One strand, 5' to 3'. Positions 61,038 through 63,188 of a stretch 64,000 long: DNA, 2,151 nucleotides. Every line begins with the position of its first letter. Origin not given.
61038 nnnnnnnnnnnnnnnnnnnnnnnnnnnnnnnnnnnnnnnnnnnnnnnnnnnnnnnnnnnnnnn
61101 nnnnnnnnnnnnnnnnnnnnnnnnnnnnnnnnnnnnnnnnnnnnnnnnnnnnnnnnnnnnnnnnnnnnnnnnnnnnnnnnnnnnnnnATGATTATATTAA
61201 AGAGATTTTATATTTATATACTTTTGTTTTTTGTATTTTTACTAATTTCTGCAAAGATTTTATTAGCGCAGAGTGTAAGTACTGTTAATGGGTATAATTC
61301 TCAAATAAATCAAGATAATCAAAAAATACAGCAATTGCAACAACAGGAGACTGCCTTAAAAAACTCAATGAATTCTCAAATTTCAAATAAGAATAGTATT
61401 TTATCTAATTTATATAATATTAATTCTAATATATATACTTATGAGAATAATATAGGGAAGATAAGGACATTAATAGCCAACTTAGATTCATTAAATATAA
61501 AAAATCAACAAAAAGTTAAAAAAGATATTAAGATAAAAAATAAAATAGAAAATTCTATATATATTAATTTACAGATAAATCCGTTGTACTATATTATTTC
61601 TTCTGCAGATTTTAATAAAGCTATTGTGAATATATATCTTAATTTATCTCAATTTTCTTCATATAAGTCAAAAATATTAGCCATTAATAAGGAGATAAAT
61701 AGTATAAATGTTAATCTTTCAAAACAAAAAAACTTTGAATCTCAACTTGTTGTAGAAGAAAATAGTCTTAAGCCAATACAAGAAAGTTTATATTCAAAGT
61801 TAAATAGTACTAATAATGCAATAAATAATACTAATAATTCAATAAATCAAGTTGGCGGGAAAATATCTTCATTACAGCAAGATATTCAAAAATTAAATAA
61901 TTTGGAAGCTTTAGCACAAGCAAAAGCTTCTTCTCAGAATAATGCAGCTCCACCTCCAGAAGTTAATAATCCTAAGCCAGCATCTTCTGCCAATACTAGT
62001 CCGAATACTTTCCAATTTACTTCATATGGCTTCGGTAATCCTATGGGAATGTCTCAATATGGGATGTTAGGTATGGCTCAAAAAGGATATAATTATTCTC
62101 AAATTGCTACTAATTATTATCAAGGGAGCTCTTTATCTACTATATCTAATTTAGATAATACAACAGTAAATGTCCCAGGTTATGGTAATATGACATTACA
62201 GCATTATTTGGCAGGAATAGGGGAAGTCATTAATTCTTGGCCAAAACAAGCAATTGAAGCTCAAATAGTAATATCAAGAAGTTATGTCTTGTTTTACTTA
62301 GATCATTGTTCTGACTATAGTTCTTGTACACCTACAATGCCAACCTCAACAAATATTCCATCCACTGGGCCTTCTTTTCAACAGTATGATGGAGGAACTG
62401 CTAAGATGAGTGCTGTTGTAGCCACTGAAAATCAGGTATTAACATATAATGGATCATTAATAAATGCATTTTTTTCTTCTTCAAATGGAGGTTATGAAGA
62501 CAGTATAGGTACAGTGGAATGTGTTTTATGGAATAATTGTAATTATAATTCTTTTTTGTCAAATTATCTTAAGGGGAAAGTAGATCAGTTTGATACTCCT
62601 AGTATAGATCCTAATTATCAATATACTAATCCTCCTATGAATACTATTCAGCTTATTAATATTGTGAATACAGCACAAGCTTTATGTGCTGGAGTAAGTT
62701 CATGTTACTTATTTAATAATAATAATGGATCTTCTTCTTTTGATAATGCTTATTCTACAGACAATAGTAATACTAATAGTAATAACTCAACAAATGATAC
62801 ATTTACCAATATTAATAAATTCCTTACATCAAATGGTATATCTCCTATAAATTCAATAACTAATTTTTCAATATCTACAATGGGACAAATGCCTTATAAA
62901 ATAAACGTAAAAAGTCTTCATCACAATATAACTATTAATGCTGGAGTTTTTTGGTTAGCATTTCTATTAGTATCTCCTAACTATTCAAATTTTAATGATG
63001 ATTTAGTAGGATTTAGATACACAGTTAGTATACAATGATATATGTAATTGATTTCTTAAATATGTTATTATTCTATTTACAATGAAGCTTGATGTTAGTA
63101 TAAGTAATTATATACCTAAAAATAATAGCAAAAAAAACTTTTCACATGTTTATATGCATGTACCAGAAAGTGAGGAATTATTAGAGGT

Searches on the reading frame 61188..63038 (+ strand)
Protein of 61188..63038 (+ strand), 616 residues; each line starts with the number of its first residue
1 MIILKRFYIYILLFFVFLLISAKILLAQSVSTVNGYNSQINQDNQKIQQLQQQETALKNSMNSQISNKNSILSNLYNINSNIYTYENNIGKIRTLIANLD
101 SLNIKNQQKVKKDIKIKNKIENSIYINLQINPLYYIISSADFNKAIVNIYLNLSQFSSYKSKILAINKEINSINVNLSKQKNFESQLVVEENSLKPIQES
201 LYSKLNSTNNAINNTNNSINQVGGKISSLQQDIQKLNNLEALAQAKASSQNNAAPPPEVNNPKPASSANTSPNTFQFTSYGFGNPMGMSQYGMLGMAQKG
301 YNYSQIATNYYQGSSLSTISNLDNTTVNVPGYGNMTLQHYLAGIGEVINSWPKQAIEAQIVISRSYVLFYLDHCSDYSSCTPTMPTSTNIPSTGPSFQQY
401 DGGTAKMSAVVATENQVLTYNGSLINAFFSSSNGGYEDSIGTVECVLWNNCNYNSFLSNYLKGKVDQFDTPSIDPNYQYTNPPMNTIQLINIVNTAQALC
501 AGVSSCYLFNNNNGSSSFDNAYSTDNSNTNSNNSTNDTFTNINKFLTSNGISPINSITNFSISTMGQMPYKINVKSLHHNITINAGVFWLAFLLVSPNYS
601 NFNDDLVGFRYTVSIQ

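Call 9: search_protein_families(library=pfam, proteins=[window:61188-63038:+], max_evalue=0.001)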
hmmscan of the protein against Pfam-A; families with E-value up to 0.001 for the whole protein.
window:61188-63038:+ (616 aa): 1 family
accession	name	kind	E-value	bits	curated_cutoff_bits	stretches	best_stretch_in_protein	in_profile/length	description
PF08486.15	SpoIID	-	3e-08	34.6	23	1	334-420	10-97/97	Stage II sporulation protein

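Call 18: find_encoding_contigs(protein=window:61188-63038:+, flank=10000, max_places=4)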
Protein window:61188-63038:+ (616 aa): 11 contigs read that carry it; 4 places shown.
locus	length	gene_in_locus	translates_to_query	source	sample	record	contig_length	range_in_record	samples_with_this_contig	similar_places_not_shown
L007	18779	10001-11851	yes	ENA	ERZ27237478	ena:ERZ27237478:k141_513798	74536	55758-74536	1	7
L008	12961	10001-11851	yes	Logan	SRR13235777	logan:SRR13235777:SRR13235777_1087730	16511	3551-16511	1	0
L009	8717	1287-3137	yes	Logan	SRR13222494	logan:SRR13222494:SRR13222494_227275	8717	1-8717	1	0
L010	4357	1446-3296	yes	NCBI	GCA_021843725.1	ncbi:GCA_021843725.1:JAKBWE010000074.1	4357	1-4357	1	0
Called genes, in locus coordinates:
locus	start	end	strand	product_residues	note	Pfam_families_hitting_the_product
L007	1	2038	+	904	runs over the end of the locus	PF00580:UvrD-helicase, PF01443:Viral_helicase1 (faint), PF13086:AAA_11 (faint), PF13087:AAA_12 (faint), PF13245:AAA_19, PF13361:UvrD_C, PF12705:PDDEXK_1, PF01930:Cas_Cas4 (weak), +1 more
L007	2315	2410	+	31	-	-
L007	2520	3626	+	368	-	PF18895:T4SS_pilin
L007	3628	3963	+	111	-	PF18895:T4SS_pilin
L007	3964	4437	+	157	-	-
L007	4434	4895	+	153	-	PF18895:T4SS_pilin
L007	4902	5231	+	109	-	PF18895:T4SS_pilin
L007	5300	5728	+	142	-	PF18895:T4SS_pilin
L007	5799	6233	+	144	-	PF18895:T4SS_pilin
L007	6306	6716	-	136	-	PF27746:Small_heat_shock_put (faint), PF00011:HSP20, PF17886:ArsA_HSP20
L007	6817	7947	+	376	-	PF00149:Metallophos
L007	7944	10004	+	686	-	PF02463:SMC_N (weak), PF13175:AAA_15, PF13476:AAA_23 (weak), PF13514:AAA_27 (weak)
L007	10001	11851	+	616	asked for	PF08486:SpoIID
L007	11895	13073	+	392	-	-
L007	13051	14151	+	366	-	-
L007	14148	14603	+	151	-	PF01668:SmpB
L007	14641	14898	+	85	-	-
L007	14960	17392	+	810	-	PF26449:DUF8128, PF01935:DUF87 (faint), PF10412:TrwB_AAD_bind (faint)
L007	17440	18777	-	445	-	?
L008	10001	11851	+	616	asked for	PF08486:SpoIID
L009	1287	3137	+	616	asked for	PF08486:SpoIID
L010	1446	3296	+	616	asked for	PF08486:SpoIID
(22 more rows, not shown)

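Call 19: search_protein_families(library=pfam, proteins=[L007:11895-13073:+, L007:13051-14151:+, L007:14641-14898:+, L007:14960-17392:+, L007:17440-18777:-], max_evalue=0.1)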
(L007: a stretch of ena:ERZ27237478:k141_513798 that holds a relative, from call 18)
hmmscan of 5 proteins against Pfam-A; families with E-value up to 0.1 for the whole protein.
L007:11895-13073:+ (392 aa): 0 families

L007:13051-14151:+ (366 aa): 1 family
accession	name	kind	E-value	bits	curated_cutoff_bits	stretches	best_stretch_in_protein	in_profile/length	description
PF17737.7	Ig_C19orf38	-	0.074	13.8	23.2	0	260-342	6-85/91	Ig domain in C19orf38 (HIDE1)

L007:14641-14898:+ (85 aa): 0 families

L007:14960-17392:+ (810 aa): 9 families
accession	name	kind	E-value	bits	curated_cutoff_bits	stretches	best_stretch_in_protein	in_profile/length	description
PF01935.23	DUF87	-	5.6e-06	27.1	23.2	1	392-618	22-210/220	Helicase HerA, central domain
PF10412.15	TrwB_AAD_bind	-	8.9e-06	25.3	20.5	1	585-703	184-306/387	Type IV secretion-system coupling protein DNA-binding domain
PF12696.13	TraG-D_C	-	4.7e-05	23.8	22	1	649-714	3-71/126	TraM recognition site of TraD and TraG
PF13401.12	AAA_22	-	0.0005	20.8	27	1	392-433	4-45/130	AAA domain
PF01580.24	FtsK_SpoIIIE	-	0.00083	19.3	24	1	383-415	28-61/221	FtsK/SpoIIIE family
PF13604.12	AAA_30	-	0.024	14.8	27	0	392-437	17-62/191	AAA domain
PF25199.1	nSTAND_NTPase5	-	0.029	14.6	34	0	389-436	37-85/145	Novel STAND NTPase 5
PF13245.12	AAA_19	-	0.048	14.3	25.1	0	393-670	11-114/134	AAA domain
PF00772.26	DnaB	-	0.057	13.9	23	0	764-808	42-86/103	DnaB-like helicase N terminal domain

L007:17440-18777:- (445 aa): 2 families
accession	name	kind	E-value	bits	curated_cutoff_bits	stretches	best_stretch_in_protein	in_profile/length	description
PF00665.32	rve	-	3.6e-05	24.4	32.6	1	217-311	7-102/102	Integrase core domain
PF08268.17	FBA_3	-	0.088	13.2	20.7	0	46-119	16-88/127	F-box associated domain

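Call 52: search_solved_structures(query=L007:14960-17392:+, max_evalue=1)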
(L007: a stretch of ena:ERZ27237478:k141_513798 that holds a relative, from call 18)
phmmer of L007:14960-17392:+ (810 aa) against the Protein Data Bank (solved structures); distinct sequences matched with E-value up to 1: 4.
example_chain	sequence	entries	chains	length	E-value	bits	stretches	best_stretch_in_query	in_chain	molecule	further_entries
1gl6_A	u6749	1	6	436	8.9e-05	24.3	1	388-433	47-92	ATPASE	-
1e9r_A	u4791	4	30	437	8.9e-05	24.3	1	388-433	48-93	CONJUGAL TRANSFER PROTEIN TRWB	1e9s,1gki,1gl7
6sz9_A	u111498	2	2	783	0.00061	21.5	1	371-440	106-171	IcmO (DotL)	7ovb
2kjq_A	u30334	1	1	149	0.015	16.9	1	381-431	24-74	DnaA-related protein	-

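Call 54: search_protein_families(library=ncbifam, proteins=[L007:14960-17392:+], max_evalue=0.01)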
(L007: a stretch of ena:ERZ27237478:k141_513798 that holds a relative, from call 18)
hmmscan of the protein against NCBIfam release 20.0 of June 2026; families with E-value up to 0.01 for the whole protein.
L007:14960-17392:+ (810 aa): 6 families
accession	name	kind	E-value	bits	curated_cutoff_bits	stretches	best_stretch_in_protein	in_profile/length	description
TIGR03743.1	SXT_TraD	subfamily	9.2e-15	54.1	366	2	346-433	129-215/636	conjugative transfer system coupling protein TraD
NF041447.1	TrbC_conju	equivalog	7.9e-09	34.5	800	1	371-433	107-169/685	F-type conjugative transfer protein TrbC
TIGR03754.1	conj_TOL_TraD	equivalog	1.9e-08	33.3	647.55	1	355-433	143-220/643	type IV conjugative transfer system coupling protein TraD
NF045973.1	conju_CD1115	equivalog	1.8e-06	27.1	250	0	616-708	259-358/442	VirD4-like conjugal transfer protein, CD1115 family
NF006486.0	PRK08903.1-6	equivalog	0.00081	19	307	1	383-429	26-72/222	DnaA regulatory inactivator Hda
NF033849.1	ser_rich_anae_1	subfamily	0.0024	15.3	650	0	660-691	1047-1078/1163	serine-rich protein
